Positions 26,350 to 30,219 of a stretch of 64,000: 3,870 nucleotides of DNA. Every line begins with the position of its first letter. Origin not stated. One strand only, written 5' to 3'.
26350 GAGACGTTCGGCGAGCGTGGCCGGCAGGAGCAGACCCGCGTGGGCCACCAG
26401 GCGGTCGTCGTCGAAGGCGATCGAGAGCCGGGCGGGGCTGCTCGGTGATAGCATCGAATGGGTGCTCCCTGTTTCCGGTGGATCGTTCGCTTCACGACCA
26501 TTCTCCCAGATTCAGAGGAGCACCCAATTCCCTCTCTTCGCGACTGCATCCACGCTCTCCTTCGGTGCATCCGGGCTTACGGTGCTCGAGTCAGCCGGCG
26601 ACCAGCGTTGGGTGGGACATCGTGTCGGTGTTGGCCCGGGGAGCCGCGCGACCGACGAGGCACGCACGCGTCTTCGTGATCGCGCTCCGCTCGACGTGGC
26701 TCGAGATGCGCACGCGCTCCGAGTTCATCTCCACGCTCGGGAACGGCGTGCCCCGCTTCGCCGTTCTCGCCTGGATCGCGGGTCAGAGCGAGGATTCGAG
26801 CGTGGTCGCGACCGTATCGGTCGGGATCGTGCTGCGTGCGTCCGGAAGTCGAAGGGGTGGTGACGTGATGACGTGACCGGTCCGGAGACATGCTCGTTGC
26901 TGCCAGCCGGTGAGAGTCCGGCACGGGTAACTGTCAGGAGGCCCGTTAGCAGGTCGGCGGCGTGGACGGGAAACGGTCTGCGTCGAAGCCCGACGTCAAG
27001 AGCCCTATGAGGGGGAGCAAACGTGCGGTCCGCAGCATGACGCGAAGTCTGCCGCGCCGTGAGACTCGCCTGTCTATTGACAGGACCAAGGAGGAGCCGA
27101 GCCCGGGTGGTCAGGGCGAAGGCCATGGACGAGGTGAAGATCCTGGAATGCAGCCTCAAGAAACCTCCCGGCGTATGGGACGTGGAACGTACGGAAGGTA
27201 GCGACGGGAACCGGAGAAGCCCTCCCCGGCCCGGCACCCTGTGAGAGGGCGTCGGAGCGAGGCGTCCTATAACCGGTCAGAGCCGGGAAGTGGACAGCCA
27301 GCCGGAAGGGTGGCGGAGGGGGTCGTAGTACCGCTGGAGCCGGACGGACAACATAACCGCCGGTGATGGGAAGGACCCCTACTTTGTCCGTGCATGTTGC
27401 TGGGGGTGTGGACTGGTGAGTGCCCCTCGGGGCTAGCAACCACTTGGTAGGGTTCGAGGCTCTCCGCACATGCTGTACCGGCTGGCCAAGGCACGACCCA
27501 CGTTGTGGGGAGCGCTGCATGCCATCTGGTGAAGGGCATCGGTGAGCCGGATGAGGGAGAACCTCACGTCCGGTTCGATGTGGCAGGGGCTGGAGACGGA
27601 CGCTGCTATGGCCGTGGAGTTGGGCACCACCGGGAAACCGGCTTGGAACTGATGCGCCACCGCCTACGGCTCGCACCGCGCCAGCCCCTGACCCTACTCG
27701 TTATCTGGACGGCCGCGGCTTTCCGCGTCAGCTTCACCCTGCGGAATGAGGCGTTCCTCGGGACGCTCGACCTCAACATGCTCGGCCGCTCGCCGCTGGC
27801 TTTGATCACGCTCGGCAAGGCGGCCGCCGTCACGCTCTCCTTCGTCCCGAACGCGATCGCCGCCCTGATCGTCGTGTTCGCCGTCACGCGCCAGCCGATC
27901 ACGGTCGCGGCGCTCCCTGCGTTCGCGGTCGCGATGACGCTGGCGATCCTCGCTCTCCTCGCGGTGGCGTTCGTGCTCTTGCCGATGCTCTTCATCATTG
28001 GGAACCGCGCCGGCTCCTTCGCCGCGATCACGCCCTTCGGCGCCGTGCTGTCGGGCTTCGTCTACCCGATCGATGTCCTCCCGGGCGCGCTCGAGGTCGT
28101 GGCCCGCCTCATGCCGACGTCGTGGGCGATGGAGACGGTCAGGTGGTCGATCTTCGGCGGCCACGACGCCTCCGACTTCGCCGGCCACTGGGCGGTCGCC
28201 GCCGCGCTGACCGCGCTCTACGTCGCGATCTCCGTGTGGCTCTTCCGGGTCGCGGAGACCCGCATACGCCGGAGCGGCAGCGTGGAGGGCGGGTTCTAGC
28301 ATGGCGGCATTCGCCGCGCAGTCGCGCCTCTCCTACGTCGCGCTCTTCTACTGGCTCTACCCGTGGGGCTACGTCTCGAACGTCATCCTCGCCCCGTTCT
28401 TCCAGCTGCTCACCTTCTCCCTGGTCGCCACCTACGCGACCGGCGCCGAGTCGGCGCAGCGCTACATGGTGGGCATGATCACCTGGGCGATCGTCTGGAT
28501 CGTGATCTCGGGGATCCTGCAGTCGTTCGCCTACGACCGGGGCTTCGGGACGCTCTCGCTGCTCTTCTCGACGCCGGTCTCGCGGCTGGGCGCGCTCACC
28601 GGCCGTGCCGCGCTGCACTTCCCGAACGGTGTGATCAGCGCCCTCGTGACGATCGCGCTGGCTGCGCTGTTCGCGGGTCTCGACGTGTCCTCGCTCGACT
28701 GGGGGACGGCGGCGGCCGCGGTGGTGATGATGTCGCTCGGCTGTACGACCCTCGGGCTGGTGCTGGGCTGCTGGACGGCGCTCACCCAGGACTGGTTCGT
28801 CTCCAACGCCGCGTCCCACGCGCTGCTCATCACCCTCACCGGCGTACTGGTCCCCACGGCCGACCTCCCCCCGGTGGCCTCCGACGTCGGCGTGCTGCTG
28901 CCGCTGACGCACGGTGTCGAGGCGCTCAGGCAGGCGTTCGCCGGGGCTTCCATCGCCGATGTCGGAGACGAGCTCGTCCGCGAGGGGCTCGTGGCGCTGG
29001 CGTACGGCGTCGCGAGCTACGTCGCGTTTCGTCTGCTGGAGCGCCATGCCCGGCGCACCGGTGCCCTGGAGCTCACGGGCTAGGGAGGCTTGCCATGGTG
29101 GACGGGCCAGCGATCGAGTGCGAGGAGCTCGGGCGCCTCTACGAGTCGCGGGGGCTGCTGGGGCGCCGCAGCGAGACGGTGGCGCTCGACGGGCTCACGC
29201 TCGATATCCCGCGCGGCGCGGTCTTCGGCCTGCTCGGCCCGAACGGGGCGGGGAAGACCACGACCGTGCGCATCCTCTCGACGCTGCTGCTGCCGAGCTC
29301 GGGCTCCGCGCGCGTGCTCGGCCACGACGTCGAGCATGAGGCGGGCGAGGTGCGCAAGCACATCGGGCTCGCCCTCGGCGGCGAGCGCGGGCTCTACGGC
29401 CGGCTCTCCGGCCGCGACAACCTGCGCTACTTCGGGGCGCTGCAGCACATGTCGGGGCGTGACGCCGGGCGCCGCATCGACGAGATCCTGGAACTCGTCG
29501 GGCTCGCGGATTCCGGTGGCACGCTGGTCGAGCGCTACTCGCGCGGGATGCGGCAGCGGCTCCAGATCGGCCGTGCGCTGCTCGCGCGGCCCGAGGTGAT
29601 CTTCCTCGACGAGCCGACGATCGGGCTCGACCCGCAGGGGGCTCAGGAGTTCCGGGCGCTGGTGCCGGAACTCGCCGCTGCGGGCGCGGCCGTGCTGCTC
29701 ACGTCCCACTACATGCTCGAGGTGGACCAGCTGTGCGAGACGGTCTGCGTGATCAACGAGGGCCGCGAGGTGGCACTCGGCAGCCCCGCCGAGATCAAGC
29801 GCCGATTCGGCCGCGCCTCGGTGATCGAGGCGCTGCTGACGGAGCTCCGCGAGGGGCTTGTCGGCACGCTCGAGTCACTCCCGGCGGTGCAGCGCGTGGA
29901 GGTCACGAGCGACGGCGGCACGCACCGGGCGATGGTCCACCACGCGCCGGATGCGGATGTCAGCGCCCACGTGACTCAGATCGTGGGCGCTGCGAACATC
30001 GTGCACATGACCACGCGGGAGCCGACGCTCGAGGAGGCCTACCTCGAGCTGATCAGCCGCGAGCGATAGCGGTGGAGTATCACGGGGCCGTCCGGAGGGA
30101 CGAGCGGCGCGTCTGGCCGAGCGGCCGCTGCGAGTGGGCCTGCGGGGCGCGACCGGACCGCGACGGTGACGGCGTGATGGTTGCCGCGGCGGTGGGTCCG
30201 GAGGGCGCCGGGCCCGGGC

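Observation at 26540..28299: ORF-less group II intron sits where an ABC-2 permease reading frame breaks: a possible in-frame intron in a bacterial protein gene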

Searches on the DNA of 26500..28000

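Call 14: search_rna_families(source=window, start=26500, end=28000, threshold=evalue, max_evalue=1, show_alignments=5)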
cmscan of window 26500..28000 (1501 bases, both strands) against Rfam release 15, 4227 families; matches with E-value up to 1: 4.
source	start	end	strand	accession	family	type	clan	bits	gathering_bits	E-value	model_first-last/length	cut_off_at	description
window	26904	27040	+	RF02003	group-II-D1D4-4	Intron;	CL00102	102.8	49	1.8e-23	1-138/138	no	Group II catalytic intron D1-D4-4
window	27542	27697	+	RF00029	Intron_gpII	Intron;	-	37.5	40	2.2e-05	1-77/77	no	Group II catalytic intron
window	27544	27576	+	RF04357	Plastid-ndhA-ndhB-2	Intron;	CL00155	30.7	53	0.00019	4-37/41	no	Plastid-ndhA-ndhB-2 group II-D5 intron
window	27544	27576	+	RF04336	Plastid-petD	Intron;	-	25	65.5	0.016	10-43/47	no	Plastid-petD group II-D5 intron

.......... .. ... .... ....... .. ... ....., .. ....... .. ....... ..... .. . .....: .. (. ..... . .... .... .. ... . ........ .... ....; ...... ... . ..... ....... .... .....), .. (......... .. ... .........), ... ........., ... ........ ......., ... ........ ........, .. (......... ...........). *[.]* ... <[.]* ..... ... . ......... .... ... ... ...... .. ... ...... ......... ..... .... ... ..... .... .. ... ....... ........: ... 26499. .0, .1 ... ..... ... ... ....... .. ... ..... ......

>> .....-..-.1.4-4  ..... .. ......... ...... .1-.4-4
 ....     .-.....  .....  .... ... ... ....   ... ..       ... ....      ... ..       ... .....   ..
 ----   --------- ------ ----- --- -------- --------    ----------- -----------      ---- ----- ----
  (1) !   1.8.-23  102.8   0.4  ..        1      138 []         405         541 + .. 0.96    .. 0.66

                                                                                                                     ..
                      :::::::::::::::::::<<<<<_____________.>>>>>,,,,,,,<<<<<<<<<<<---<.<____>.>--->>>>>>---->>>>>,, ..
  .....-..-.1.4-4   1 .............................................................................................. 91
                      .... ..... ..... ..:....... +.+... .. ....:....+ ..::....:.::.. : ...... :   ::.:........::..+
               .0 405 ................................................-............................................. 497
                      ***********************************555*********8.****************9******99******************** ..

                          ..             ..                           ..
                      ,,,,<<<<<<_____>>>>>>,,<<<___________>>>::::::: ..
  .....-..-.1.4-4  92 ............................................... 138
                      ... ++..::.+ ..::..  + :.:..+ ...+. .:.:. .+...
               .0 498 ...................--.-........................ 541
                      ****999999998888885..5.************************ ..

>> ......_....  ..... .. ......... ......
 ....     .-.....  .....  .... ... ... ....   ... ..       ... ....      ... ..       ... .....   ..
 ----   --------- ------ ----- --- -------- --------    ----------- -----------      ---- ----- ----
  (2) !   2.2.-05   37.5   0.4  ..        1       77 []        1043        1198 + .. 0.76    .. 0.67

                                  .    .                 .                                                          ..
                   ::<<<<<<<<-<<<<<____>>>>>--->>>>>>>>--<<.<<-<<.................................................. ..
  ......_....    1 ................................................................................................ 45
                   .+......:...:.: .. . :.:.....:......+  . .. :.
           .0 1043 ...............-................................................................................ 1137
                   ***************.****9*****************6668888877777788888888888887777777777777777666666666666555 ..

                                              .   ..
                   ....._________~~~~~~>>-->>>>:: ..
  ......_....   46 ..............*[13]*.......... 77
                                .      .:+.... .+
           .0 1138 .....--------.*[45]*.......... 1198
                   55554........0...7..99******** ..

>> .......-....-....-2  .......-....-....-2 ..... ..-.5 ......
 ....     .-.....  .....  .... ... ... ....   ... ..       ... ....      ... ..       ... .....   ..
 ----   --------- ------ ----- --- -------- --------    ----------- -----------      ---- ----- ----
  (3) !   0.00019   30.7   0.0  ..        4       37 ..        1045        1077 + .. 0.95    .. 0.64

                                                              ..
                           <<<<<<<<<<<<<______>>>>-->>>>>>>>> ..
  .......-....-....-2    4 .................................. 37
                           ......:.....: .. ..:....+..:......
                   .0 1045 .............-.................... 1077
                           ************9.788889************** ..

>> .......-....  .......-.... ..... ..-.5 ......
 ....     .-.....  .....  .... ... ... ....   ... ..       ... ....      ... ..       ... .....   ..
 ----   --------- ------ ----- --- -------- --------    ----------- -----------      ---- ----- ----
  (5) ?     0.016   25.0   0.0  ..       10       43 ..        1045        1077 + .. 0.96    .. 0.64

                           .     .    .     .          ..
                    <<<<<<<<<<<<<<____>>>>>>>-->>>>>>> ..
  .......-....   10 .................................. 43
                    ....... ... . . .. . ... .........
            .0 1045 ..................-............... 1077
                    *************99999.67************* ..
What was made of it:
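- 27544..27576 (+): Domain V (AGC triad, 2-nt bulge, GAGAA loop). RF00029 matches end to end at 27542-27697: 37.5 bits, gathering score 40, E 2e-5 (call 14).
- On Group II intron (ribozyme): RF00029 scores 37.5 bits, E 2e-5, just under the gathering score of 40 because of the long domain VI insert (call 14).
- RF00029 ends at 27697 (call 14).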

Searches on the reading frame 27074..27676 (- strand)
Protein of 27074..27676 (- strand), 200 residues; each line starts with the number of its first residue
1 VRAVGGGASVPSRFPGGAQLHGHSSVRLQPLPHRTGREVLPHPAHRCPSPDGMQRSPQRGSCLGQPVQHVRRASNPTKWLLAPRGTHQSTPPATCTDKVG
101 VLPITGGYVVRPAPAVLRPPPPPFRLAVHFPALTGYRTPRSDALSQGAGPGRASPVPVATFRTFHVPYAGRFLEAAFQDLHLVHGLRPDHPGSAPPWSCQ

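Call 50: find_homologous_proteins(query=window:27074-27676:-, max_evalue=0.00001)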
Query window:27074-27676:- (200 aa): 21 proteins with E <= 0.00001 among 506 candidates.
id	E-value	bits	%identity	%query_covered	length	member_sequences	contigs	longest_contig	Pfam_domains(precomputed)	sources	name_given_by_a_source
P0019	9.1e-130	449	100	100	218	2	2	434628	-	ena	-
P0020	1.8e-129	448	100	100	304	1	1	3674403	-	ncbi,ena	-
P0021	2.3e-103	363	100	80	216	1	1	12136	-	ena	-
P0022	1.0e-35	142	86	41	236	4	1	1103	-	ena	-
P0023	1.4e-24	106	62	48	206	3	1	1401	-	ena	-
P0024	6.7e-23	100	57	51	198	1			-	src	-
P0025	3.9e-22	98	62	47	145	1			-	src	-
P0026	5.0e-19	87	68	38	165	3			-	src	-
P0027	4.9e-18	84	67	37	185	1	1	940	-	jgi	jgi:hypothetical protein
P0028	4.4e-16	78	48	59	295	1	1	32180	-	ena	-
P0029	4.8e-16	78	53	47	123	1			-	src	-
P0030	6.6e-16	77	57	42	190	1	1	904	-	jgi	-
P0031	4.1e-15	75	65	26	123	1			-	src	-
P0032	5.3e-15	74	43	73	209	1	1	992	-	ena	-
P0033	7.2e-12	64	54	42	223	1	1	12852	-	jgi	jgi:hypothetical protein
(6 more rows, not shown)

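Call 51: find_encoding_contigs(protein=P0020, flank=6000, max_places=4)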
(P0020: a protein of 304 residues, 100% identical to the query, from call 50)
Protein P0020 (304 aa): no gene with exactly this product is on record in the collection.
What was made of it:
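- Tried and rejected: The tandem X-X read-through on a 3.67-Mb NCBI contig could not be retrieved (call 51).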

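Call 52: find_encoding_contigs(protein=P0019, flank=6000, max_places=4)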
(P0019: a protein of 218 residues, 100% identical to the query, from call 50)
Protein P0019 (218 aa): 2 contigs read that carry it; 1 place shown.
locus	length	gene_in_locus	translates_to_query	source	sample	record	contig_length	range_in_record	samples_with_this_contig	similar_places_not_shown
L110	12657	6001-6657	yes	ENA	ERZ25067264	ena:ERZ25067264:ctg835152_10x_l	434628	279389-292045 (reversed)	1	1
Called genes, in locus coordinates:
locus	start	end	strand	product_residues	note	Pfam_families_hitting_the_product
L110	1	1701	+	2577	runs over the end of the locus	PF00754:F5_F8_type_C (faint), PF16656:Pur_ac_phosph_N (faint), PF22633:F5_F8_type_C_2 (faint), PF25059:FN3_DSCAM-DSCAML_C (faint), PF25788:Ig_Rha78A_N (faint), PF00041:fn3, PF00041:fn3, PF01326:PPDK_N, +4 more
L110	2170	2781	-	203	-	PF05685:Uma2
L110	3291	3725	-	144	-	PF01850:PIN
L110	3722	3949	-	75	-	-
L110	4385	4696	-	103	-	-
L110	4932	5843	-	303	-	PF01209:Ubie_methyltran (weak), PF05148:Methyltransf_8 (weak), PF13489:Methyltransf_23, PF08241:Methyltransf_11, PF08242:Methyltransf_12, PF13649:Methyltransf_25, PF13847:Methyltransf_31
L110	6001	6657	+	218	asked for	-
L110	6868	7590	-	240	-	PF00459:Inositol_P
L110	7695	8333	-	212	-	PF00300:His_Phos_1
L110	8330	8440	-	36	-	-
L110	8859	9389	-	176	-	PF13302:Acetyltransf_3 (weak), PF13420:Acetyltransf_4, PF13527:Acetyltransf_9 (weak), PF00583:Acetyltransf_1, PF13673:Acetyltransf_10, PF13508:Acetyltransf_7, PF08445:FR47 (weak)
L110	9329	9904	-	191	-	-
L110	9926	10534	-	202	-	-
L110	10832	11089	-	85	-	-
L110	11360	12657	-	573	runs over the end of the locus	PF00580:UvrD-helicase, PF13245:AAA_19 (weak), PF13361:UvrD_C, PF13538:UvrD_C_2 (weak)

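Call 53: find_encoding_contigs(protein=P0021, flank=6000, max_places=4)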
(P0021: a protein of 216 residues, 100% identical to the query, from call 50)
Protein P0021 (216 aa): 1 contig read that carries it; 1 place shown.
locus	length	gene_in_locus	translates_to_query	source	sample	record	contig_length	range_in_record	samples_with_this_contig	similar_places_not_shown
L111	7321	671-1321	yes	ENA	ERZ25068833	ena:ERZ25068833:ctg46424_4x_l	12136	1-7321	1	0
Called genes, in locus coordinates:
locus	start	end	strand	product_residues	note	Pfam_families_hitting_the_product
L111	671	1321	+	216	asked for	-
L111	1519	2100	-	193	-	PF00078:RVT_1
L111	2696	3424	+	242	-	PF03372:Exo_endo_phos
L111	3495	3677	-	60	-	-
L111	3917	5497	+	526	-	PF13518:HTH_28 (weak), PF00665:rve, PF22483:Mu-transpos_C_2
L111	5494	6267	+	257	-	PF01695:IstB_IS21, PF00308:Bac_DnaA (weak)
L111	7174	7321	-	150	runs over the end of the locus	PF13274:SocA_Panacea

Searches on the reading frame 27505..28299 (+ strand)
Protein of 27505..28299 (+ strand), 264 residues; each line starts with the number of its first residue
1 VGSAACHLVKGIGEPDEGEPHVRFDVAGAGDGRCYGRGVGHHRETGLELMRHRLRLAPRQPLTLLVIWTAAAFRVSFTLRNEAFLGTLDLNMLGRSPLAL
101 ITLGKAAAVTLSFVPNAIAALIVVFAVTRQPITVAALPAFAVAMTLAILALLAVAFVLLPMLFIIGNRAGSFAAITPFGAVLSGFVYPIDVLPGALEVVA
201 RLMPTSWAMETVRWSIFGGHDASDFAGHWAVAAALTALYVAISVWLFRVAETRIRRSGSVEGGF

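Call 30: find_encoding_contigs(protein=window:27652-28299:+, flank=8000, max_places=6)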
Protein window:27652-28299:+ (215 aa): no gene with exactly this product is on record in the collection.

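Call 31: find_encoding_contigs(protein=window:27505-28299:+, flank=8000, max_places=6)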
Protein window:27505-28299:+ (264 aa): no gene with exactly this product is on record in the collection.
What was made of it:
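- Tried and rejected: 27652-28299 and 27505-28299 are not on record (calls 30, 31).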

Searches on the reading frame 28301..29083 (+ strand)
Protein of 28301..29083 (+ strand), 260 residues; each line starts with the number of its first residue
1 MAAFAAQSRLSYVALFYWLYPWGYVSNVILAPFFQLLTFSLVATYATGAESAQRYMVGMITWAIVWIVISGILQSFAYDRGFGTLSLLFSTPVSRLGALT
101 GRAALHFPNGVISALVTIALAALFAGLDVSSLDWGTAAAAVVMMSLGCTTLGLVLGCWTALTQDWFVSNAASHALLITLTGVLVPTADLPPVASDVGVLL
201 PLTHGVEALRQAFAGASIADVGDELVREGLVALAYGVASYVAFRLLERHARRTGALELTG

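Call 11: search_protein_families(library=pfam, proteins=[window:28301-29083:+], max_evalue=0.01)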
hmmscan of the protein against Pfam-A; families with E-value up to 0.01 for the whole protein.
window:28301-29083:+ (260 aa): 4 families
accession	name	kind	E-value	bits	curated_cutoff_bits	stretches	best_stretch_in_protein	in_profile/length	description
PF01061.29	ABC2_membrane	-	7.9e-16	58.7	26.9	1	29-213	21-210/211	ABC-2 type transporter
PF12698.13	ABC2_membrane_3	-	1.2e-13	51.4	31.6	1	47-239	155-345/347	ABC-2 family transporter protein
PF12730.13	ABC2_membrane_4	-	0.0011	19.4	27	1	26-169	20-165/179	ABC-2 family transporter protein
PF13346.12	ABC2_membrane_5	-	0.0044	17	25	1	52-124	31-103/205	ABC-2 family transporter protein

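Call 32: find_encoding_contigs(protein=window:28301-29083:+, flank=7000, max_places=10)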
Protein window:28301-29083:+ (260 aa): 7 contigs read that carry it; 6 places shown.
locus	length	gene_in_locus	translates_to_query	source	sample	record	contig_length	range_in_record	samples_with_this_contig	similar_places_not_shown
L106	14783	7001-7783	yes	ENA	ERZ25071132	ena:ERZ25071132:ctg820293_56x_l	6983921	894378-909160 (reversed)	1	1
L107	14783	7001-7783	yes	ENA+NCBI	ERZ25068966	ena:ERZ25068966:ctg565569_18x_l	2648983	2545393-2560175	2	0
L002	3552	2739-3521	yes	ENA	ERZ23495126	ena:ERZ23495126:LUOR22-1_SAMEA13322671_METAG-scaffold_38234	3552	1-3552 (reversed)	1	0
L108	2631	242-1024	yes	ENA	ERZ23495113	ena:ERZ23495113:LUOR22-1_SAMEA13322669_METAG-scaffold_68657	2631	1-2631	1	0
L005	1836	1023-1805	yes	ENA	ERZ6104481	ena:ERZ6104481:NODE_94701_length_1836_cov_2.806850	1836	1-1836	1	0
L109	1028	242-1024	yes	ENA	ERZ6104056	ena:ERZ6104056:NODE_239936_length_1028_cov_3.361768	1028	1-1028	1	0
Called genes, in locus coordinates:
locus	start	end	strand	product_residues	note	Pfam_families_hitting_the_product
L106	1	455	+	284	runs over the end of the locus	PF00378:ECH_1, PF16113:ECH_2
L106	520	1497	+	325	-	PF04909:Amidohydro_2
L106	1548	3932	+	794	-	PF02515:CoA_transf_3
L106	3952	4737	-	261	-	PF01255:Prenyltransf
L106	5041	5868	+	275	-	PF00106:adh_short, PF08659:KR, PF13561:adh_short_C2, PF23441:SDR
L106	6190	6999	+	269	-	PF12698:ABC2_membrane_3 (weak)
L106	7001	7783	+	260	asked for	PF01061:ABC2_membrane, PF12698:ABC2_membrane_3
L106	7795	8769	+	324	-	PF00005:ABC_tran, PF13304:AAA_21 (weak)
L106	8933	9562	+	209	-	PF04167:DUF402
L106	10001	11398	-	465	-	PF01145:Band_7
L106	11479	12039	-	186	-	-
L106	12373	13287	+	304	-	PF00005:ABC_tran, PF13304:AAA_21 (weak)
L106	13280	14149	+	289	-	PF12679:ABC2_membrane_2, PF12730:ABC2_membrane_4 (weak)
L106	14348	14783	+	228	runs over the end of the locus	PF00702:Hydrolase, PF12710:HAD (weak), PF13419:HAD_2, PF13242:Hydrolase_like (weak)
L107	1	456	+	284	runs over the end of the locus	PF00378:ECH_1, PF16113:ECH_2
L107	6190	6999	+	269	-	PF12698:ABC2_membrane_3 (weak)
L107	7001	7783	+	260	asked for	PF01061:ABC2_membrane, PF12698:ABC2_membrane_3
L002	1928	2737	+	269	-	PF12698:ABC2_membrane_3 (weak)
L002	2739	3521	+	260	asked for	PF01061:ABC2_membrane, PF12698:ABC2_membrane_3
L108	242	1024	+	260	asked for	PF01061:ABC2_membrane, PF12698:ABC2_membrane_3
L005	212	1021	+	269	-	PF12698:ABC2_membrane_3 (weak)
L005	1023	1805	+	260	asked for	PF01061:ABC2_membrane, PF12698:ABC2_membrane_3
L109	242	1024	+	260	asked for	PF01061:ABC2_membrane, PF12698:ABC2_membrane_3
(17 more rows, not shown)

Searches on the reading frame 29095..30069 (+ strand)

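Call 42: search_protein_families(library=pfam, proteins=[window:29095-30069:+], max_evalue=0.001)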
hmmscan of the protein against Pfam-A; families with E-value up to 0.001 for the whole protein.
window:29095-30069:+ (324 aa): 4 families
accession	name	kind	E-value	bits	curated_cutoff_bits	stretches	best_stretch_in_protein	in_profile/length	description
PF00005.33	ABC_tran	-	2.6e-26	93.3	25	1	31-175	1-136/137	ABC transporter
PF13304.12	AAA_21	-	1.3e-10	42.2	27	1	137-210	227-303/304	AAA domain, putative AbiEii toxin, Type IV TA system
PF13732.12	DrrA1-3_C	-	5.4e-05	24.3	27.4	1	229-319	1-80/81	ATP-binding protein DrrA1-3-like, C-terminal domain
PF13191.12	AAA_16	-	0.00024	22.1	32.6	1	21-194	2-160/167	AAA ATPase domain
